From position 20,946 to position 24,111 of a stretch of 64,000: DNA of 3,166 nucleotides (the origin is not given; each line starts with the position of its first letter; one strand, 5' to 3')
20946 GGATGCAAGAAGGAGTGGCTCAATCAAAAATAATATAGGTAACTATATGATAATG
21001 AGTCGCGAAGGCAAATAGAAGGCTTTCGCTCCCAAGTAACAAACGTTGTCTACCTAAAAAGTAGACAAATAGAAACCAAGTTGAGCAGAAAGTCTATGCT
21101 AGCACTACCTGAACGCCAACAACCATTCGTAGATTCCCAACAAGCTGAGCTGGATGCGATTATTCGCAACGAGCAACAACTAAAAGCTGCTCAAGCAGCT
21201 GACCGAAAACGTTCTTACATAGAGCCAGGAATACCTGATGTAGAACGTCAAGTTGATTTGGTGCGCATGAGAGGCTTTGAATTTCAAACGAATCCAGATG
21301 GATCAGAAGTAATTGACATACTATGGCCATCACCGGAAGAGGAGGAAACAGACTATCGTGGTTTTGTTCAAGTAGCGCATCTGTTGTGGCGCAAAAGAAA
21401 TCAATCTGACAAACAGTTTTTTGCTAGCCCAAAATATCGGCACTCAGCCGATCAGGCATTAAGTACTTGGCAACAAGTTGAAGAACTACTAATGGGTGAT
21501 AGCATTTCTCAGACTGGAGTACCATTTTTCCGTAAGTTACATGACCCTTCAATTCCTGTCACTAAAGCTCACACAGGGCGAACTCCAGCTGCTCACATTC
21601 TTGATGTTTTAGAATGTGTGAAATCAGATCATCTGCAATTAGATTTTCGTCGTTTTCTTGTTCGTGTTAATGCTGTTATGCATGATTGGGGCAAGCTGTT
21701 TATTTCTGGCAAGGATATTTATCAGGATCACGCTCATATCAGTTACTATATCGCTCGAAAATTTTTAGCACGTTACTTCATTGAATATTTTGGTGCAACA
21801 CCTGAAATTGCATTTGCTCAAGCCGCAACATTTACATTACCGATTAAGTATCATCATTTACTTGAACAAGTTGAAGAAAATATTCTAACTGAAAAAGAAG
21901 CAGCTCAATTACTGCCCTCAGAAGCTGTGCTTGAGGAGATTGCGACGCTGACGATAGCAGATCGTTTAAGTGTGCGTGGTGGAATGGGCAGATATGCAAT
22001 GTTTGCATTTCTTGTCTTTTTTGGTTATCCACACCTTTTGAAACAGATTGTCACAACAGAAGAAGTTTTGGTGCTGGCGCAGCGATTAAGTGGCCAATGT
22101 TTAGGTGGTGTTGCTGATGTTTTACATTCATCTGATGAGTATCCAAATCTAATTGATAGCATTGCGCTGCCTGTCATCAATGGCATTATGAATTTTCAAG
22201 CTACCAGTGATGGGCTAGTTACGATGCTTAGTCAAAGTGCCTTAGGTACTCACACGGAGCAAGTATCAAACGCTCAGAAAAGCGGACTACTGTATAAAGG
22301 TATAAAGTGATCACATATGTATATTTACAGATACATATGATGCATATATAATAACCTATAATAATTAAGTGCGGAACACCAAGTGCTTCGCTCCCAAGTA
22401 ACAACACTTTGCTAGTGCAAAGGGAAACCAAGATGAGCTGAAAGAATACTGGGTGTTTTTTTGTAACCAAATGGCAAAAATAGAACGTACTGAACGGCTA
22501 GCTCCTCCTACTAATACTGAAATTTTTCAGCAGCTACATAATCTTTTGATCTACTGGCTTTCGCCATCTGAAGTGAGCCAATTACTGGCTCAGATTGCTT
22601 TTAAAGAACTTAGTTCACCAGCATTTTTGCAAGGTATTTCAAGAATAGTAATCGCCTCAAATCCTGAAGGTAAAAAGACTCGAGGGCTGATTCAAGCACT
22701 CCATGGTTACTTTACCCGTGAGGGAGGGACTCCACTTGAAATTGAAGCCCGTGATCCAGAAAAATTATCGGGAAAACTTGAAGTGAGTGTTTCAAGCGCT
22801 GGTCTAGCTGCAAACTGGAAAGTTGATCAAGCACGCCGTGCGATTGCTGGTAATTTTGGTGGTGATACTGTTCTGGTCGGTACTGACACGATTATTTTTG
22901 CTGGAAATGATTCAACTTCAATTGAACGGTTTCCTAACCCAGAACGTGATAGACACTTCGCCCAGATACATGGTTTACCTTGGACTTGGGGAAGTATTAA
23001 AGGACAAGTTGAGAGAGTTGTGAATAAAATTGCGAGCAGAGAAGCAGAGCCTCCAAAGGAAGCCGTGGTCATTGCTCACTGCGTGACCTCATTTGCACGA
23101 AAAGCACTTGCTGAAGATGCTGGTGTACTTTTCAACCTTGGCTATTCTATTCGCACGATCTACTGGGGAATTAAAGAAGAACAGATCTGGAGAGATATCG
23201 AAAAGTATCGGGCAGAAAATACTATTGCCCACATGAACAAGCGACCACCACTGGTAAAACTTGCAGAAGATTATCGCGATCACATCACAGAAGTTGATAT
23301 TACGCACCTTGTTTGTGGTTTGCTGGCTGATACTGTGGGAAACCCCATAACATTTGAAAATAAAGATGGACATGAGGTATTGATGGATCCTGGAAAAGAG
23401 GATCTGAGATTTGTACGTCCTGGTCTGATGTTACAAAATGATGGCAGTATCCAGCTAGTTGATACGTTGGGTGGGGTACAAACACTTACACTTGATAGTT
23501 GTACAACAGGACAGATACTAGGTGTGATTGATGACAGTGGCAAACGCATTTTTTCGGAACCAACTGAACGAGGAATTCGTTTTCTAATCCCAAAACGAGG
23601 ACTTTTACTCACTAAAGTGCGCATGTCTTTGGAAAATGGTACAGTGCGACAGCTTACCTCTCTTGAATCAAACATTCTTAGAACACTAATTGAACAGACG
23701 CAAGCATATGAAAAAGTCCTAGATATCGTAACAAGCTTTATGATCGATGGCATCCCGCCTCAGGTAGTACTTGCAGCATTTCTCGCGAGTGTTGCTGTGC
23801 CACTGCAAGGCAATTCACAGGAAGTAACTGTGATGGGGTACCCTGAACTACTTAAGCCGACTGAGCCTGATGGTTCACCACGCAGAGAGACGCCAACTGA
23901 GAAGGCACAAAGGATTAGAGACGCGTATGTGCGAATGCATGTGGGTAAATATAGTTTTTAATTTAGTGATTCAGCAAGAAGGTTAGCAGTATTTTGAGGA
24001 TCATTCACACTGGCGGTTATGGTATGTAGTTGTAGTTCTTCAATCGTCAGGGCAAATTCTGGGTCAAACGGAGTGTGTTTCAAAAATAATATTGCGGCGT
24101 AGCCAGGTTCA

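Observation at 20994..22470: Duplicated 70-nt leader element with covarying hairpin upstream of two unrelated hypothetical genes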

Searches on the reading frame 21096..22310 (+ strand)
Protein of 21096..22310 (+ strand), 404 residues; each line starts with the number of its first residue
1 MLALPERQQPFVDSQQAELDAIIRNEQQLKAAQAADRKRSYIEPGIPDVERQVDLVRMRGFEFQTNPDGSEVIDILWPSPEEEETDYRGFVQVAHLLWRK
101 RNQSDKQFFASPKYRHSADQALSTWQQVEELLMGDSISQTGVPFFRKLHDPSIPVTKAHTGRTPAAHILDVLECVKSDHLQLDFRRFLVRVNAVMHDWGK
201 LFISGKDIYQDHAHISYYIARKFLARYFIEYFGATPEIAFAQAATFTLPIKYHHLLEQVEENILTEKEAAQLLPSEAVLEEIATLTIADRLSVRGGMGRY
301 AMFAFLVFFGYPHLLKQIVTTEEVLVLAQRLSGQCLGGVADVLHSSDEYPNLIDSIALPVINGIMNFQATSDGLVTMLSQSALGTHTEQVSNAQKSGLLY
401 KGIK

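Call 14: search_protein_families(library=pfam, proteins=[window:21096-22310:+], max_evalue=0.1)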
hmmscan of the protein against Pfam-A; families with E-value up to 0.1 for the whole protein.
window:21096-22310:+ (404 aa): 0 families

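Call 15: search_protein_families(library=ncbifam, proteins=[window:21096-22310:+], max_evalue=0.1)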
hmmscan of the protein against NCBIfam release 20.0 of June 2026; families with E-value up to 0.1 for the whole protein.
window:21096-22310:+ (404 aa): 1 family
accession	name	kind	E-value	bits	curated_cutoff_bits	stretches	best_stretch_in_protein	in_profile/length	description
NF053875.1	DS32_1_antiphage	equivalog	0.018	14.3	250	1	41-122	173-258/322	phosphoribosyltransferase-like anti-phage protein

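Call 16: find_homologous_proteins(query=window:21096-22310:+)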
Query window:21096-22310:+ (404 aa): 3 proteins with E <= 0.001 among 8000 candidates.
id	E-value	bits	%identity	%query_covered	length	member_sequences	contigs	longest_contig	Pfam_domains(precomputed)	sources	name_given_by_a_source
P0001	1.2e-268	908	100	100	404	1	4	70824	-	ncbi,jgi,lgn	jgi:hypothetical protein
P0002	1.7e-151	522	59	97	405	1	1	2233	PF01966.29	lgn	-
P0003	6.2e-97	343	58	63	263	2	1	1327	PF01966.29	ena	-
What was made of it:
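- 21096..22310 (+): Gene after copy 1: a 404-aa divergent HD-domain protein. Homologue P0002 carries Pfam HD (call 16).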

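Call 17: find_encoding_contigs(protein=P0002, flank=10000)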
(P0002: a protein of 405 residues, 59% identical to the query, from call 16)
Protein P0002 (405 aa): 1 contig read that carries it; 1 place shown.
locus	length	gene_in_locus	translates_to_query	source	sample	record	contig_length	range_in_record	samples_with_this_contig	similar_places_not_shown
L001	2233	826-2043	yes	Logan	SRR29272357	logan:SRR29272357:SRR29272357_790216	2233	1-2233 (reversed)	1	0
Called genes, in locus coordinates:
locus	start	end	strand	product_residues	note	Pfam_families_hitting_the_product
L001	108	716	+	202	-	PF00156:Pribosyltran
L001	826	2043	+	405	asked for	PF01966:HD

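Call 18: find_encoding_contigs(protein=P0003, flank=10000)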
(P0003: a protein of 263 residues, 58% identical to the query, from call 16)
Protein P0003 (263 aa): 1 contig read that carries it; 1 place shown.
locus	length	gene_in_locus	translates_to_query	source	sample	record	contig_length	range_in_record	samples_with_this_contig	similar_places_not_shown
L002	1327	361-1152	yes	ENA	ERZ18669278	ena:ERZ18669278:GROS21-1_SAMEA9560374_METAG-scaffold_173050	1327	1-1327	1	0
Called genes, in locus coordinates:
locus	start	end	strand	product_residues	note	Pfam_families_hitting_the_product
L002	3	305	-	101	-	?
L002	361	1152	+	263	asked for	PF01966:HD (weak)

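Call 19: find_encoding_contigs(protein=P0001, flank=3000)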
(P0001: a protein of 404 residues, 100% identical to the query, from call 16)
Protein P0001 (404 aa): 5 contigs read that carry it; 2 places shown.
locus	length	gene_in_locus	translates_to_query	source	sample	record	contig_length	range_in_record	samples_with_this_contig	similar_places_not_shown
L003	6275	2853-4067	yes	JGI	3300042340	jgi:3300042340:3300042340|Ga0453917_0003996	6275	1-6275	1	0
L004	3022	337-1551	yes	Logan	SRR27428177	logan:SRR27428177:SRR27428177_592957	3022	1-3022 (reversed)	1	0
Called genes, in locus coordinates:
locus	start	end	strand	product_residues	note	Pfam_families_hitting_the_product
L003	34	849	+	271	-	PF01790:LGT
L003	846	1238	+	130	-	PF01252:Peptidase_A8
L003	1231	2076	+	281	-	PF00849:PseudoU_synth_2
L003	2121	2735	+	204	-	PF00156:Pribosyltran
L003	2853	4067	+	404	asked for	-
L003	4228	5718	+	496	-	-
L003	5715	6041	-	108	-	-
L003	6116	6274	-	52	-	?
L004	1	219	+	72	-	?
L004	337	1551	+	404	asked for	-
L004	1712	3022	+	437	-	?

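Call 75: predict_structure(alignment_id=A6)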
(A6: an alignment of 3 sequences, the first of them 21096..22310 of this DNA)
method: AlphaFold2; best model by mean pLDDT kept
length: 404 residues; sequences in the alignment: 3
mean_pLDDT: 42.2   pTM: 0.39
mean pLDDT of the five models: 42.2, 38.9, 38.8, 37.8, 37.3
residues with pLDDT >= 90: 0; 70-90: 5; 50-70: 77; < 50: 322
segments of 3 or more residues with pLDDT < 50: 1-64, 66-76, 102-186, 201-214, 256-271, 274-404
pLDDT, mean of each block of 10 residues (from residue 1): 28 38 37 33 40 44 46 49 66 60 44 37 43 37 32 34 36 32 47 53 43 54 69 60 55 50 46 42 32 30 35 35 38 32 39 42 38 45 37 35 27
secondary structure, 60 per line:
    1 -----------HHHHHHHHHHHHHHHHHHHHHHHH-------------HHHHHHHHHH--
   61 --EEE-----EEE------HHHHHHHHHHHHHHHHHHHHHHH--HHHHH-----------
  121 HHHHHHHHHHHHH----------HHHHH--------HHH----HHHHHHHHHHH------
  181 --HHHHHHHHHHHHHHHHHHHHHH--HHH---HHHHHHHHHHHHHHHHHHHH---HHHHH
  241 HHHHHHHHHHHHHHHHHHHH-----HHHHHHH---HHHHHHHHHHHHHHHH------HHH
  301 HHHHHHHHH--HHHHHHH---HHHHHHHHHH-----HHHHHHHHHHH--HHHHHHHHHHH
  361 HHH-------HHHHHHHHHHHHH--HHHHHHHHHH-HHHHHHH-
elements in order: H12-35 H49-58 E63-65 E71-73 H80-102 H105-109 H121-133 H144-148 H164-174 H183-204 H213-232 H236-260 H266-272 H276-291 H298-309 H312-318 H322-331 H337-347 H350-363 H371-383 H386-395 H397-403

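Call 78: search_solved_structures(query=A7, max_evalue=1, show_alignments=2)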
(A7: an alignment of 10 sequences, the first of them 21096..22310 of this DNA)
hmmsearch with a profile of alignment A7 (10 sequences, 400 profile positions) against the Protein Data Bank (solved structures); distinct sequences matched with E-value up to 1: 2.
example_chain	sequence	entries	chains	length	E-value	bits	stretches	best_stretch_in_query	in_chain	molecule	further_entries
5z7c_A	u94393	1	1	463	0.034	16.6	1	163-193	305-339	3'3'-cGAMP-specific phosphodiesterase 3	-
8bmw_K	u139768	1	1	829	0.36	13.2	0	176-193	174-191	CRISPR-associated protein Cas10 (Type III-D)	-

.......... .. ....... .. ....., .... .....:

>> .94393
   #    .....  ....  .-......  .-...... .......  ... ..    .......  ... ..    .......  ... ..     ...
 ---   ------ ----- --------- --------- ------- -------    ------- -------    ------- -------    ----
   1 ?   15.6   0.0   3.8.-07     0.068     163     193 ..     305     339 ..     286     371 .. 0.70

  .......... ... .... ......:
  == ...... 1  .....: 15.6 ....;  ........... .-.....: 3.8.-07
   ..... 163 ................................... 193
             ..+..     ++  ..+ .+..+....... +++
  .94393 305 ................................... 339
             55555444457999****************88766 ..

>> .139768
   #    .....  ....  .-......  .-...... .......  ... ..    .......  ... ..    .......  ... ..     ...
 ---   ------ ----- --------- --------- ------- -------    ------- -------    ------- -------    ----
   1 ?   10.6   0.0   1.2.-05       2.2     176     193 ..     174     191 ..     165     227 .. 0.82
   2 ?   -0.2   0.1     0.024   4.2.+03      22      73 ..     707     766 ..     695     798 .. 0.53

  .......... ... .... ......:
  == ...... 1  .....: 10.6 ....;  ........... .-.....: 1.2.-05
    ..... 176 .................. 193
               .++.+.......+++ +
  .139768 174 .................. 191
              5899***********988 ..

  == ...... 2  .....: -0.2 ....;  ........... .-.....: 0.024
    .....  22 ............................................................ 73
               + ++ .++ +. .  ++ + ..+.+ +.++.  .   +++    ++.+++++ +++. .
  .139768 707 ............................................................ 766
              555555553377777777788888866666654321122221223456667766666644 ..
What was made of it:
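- Tried and rejected: Profile search of the HD family against the PDB gave only a marginal match around the HD motif, to an HD-GYP cGAMP phosphodiesterase (E=0.034, call 78).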

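Call 79: search_protein_families(library=pfam, alignment_id=A7, max_evalue=0.1)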
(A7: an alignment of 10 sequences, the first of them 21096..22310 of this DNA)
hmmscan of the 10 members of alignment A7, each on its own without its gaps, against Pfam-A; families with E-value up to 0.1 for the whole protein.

A. member 1, window:21096-22310:+ (404 aa): 0 families

B. families by the number of members that match (of 10 scanned): 5 families
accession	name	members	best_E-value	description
PF01966.28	HD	5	3.3e-08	HD domain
PF18019.7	Cas3_HD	2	0.0066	Cas3, HD domain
PF08786.17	DcrB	1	0.028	DcrB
PF10796.14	Anti-adapt_IraP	1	0.08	Sigma-S stabilisation anti-adaptor protein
PF05153.21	MIOX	1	0.081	Myo-inositol oxygenase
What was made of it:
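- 21096..22310 (+): 5 of 10 family members hit PF01966 (call 79).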

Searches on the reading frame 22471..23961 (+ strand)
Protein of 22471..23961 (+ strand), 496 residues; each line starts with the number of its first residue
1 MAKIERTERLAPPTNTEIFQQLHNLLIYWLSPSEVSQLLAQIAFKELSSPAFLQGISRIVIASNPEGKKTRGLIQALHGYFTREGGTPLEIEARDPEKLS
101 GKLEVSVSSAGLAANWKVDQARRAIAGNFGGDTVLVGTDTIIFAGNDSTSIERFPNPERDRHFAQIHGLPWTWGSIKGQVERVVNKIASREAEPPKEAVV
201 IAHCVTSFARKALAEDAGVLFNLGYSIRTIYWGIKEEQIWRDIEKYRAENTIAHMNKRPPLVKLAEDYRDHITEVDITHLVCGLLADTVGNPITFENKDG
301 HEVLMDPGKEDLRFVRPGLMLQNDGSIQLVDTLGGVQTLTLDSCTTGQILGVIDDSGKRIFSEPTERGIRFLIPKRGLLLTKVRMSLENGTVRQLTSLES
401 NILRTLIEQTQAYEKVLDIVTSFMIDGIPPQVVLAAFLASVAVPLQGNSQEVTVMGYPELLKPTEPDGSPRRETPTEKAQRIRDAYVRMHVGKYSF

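Call 14: search_protein_families(library=pfam, proteins=[window:22471-23961:+], max_evalue=0.1)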
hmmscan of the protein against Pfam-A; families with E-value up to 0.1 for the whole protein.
window:22471-23961:+ (496 aa): 0 families

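Call 15: search_protein_families(library=ncbifam, proteins=[window:22471-23961:+], max_evalue=0.1)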
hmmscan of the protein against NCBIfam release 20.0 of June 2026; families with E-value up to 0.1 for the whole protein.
window:22471-23961:+ (496 aa): 1 family
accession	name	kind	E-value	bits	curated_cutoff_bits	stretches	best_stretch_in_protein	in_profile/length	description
NF005542.0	PRK07205.1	subfamily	0.0073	15.1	602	1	207-256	125-170/444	M20 family metallopeptidase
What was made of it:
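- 22471..23961 (+): Gene after copy 2: a 496-aa protein of unknown family, starting 8 nt after the U-run. No Pfam or NCBIfam family (calls 14, 15).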

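Call 65: find_homologous_proteins(query=window:22471-23961:+)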
Query window:22471-23961:+ (496 aa): 3 proteins with E <= 0.001 among 8000 candidates.
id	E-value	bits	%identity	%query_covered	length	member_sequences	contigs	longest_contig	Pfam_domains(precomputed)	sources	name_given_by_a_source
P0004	0.0e+0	1115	100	100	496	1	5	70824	-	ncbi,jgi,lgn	jgi:hypothetical protein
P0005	2.2e-180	619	58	100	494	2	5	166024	-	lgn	-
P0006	2.0e-122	428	64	63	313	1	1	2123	-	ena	-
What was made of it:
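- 22471..23961 (+): Only two homologues besides the identical sequence (call 65).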

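Call 74: predict_structure(alignment_id=A5)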
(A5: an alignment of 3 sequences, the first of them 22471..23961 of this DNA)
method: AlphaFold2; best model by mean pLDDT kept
length: 496 residues; sequences in the alignment: 3
mean_pLDDT: 42.6   pTM: 0.29
mean pLDDT of the five models: 42.6, 39.3, 37.9, 37.6, 37.5
residues with pLDDT >= 90: 0; 70-90: 16; 50-70: 143; < 50: 337
segments of 3 or more residues with pLDDT < 50: 1-54, 83-87, 101-118, 127-133, 145-316, 332-335, 364-369, 415-462, 466-468, 482-496
pLDDT, mean of each block of 10 residues (from residue 1): 25 36 43 43 37 55 65 61 51 63 37 40 47 49 49 39 31 29 30 27 25 27 25 31 41 33 32 27 27 28 29 46 61 51 57 71 46 59 66 70 67 49 31 32 28 33 49 57 38 29
secondary structure, 60 per line:
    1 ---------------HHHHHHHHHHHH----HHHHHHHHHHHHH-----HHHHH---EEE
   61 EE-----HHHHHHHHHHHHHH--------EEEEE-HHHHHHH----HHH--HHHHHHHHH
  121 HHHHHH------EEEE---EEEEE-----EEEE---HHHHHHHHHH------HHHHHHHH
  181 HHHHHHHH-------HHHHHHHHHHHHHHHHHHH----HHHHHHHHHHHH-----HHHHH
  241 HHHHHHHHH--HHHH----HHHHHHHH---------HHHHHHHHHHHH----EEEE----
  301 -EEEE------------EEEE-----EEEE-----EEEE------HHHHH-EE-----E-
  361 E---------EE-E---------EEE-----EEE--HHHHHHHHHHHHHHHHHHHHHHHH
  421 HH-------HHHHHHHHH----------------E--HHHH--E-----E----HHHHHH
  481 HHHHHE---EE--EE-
elements in order: H16-27 H32-44 H50-54 E58-62 H68-81 E90-94 H96-102 H112-126 E133-136 E140-144 E150-153 H157-166 H173-188 H196-214 H219-230 H236-249 H252-255 H260-267 H277-288 E293-296 E302-305 E318-321 E327-330 E336-339 H346-350 E384-386 E392-394 H397-422 H430-438 H458-461 H475-485
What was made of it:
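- Structure models were unusable, with pLDDT of 42 (calls 74, 75).
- Tried and rejected: I ran no fold search on them (calls 74, 75).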
